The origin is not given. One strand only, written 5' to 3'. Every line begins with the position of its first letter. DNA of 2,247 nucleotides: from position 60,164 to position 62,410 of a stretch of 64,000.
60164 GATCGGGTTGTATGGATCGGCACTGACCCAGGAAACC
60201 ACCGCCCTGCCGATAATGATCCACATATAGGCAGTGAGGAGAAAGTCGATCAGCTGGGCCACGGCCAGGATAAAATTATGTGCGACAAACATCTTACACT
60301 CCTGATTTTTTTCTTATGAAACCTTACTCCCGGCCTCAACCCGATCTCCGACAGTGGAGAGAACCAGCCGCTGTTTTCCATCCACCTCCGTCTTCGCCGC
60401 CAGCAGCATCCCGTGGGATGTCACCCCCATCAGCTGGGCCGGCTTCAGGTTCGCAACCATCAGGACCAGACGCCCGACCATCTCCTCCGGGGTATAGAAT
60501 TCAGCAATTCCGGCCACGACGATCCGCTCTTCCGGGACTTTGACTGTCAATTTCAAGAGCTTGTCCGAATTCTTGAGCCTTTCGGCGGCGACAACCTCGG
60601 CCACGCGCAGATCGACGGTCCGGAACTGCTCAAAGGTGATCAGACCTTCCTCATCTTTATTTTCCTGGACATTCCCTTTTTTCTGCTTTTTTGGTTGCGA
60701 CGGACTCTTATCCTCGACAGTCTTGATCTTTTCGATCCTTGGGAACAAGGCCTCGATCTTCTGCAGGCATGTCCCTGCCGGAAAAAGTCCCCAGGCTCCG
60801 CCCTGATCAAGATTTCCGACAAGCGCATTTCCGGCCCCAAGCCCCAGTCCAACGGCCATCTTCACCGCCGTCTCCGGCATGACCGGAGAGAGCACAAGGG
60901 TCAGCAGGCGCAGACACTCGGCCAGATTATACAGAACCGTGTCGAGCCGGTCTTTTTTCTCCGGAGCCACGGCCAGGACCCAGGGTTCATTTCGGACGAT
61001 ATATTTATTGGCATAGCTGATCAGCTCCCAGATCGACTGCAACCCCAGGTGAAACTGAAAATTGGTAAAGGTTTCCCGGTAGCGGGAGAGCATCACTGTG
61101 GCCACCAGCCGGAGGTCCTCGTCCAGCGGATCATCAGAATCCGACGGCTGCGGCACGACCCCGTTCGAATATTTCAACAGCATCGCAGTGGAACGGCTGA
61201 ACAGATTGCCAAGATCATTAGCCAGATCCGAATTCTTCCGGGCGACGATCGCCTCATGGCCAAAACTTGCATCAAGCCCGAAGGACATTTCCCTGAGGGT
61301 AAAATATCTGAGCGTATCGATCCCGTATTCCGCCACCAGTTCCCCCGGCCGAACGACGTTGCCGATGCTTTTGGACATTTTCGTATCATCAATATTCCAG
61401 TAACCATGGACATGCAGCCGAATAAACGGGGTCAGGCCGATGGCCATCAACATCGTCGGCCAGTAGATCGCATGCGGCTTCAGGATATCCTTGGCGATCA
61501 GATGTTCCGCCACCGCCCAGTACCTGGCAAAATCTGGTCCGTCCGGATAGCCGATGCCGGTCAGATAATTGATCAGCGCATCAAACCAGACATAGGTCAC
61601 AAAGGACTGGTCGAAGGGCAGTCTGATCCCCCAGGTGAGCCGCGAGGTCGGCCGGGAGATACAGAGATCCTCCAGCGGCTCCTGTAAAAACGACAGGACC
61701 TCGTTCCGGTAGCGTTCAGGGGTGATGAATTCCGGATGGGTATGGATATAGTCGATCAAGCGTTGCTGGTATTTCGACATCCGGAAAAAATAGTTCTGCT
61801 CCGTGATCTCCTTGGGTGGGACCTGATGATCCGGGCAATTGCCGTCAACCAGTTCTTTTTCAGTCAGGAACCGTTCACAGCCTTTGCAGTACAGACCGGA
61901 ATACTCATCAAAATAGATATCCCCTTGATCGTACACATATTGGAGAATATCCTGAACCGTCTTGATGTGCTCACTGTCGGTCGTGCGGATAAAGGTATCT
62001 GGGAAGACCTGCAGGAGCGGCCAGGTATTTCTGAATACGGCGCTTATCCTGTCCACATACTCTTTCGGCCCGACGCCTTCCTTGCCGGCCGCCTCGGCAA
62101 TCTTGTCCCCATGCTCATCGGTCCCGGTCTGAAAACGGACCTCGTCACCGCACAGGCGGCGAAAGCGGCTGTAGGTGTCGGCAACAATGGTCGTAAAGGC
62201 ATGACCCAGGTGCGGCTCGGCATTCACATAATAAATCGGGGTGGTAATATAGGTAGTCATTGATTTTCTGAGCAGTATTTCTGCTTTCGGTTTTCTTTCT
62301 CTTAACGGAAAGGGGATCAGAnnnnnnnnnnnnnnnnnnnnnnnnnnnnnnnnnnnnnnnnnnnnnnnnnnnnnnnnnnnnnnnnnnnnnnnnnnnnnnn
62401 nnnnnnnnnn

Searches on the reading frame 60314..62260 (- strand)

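Call 15: search_protein_families(library=pfam, proteins=[window:60314-62260:-])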
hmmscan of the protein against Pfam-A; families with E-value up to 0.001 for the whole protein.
window:60314-62260:- (648 aa): 5 families
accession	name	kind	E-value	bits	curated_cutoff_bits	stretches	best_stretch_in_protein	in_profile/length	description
PF09334.17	tRNA-synt_1g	-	1.8e-100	336.9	20.1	2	153-357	180-390/391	tRNA synthetases class I (M)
PF00133.28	tRNA-synt_1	-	1.2e-24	87.3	22.7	2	8-216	30-245/414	tRNA synthetases class I (I, L, M and V)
PF01588.26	tRNA_bind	-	1.3e-24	86.5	27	1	551-645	1-95/96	Putative tRNA binding domain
PF01406.26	tRNA-synt_1e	-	1.2e-13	51.6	27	2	12-119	19-125/301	tRNA synthetases class I (C) catalytic domain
PF08264.19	Anticodon_1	-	4.3e-05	23.9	25.1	1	392-465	13-83/148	Anticodon-binding domain of tRNA ligase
